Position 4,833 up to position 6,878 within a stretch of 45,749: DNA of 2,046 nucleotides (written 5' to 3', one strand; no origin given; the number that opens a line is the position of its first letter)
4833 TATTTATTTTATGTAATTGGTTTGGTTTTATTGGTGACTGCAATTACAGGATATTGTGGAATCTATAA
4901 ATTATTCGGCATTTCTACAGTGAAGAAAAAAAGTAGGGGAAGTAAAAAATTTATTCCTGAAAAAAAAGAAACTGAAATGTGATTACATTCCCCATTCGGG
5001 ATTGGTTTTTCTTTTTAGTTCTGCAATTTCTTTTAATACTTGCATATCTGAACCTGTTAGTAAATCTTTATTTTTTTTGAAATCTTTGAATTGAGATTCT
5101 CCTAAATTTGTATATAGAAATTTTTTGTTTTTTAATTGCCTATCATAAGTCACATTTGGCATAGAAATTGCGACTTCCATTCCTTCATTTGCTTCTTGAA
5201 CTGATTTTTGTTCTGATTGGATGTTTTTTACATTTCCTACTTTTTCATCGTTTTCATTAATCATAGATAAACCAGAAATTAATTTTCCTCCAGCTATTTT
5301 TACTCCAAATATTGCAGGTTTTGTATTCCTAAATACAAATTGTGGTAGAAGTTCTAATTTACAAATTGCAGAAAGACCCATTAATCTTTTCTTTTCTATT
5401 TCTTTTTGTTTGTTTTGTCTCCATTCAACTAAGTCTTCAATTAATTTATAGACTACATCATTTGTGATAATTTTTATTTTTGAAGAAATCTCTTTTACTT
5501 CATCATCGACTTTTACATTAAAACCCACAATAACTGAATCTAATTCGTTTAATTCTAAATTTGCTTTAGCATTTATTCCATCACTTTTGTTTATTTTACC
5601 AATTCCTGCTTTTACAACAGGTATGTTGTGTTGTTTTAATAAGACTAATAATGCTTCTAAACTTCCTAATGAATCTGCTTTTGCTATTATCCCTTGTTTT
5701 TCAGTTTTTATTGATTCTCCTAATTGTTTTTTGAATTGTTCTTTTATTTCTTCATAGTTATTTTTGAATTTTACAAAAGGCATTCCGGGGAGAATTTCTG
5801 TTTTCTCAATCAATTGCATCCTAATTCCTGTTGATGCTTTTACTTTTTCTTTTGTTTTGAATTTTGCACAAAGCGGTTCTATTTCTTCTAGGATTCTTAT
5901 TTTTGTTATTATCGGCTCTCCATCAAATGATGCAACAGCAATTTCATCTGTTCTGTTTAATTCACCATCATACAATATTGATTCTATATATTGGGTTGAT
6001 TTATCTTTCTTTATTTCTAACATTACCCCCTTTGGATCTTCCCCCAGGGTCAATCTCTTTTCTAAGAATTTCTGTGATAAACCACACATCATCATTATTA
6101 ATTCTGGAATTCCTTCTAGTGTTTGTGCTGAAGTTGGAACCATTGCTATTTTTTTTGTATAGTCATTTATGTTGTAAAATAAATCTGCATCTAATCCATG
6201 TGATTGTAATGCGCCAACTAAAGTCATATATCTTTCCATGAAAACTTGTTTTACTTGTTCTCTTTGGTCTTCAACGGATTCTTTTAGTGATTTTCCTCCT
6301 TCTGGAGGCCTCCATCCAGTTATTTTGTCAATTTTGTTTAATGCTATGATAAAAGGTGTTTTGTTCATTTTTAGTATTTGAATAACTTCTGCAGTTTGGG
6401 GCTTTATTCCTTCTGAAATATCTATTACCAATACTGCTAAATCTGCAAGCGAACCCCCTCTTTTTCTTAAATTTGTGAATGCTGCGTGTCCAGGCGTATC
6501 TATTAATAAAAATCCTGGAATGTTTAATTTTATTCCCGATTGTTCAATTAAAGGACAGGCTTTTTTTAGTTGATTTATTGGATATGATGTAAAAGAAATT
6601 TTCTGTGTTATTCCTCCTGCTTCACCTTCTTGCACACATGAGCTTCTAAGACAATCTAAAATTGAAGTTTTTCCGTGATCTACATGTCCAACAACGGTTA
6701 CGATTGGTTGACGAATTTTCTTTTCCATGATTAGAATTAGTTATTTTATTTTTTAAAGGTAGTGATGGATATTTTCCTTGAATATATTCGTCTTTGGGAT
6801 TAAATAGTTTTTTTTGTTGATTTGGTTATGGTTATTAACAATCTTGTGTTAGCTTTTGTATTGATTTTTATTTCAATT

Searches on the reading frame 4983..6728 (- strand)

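Call 56: search_protein_families(library=pfam, proteins=[window:4983-6728:-], max_evalue=0.01)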
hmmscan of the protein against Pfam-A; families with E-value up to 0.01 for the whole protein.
window:4983-6728:- (581 aa): 5 families
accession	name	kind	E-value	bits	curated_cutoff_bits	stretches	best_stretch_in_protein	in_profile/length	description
PF00009.33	GTP_EFTU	-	5e-35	121.2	26.5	1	9-215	5-183/188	Elongation factor Tu GTP binding domain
PF14578.12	GTP_EFTU_D4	-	4.9e-20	71.7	23.8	1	457-539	4-86/86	Elongation factor Tu domain 4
PF11987.13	IF-2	-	2.4e-16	60.1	27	1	327-433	10-116/117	Translation-initiation factor 2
PF01926.29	MMR_HSR1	-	8.1e-10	39.3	21.9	1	10-132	2-113/113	50S ribosome-binding GTPase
PF09439.16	SRPRB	-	0.0097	15.7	25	0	6-154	2-136/178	Signal recognition particle receptor beta subunit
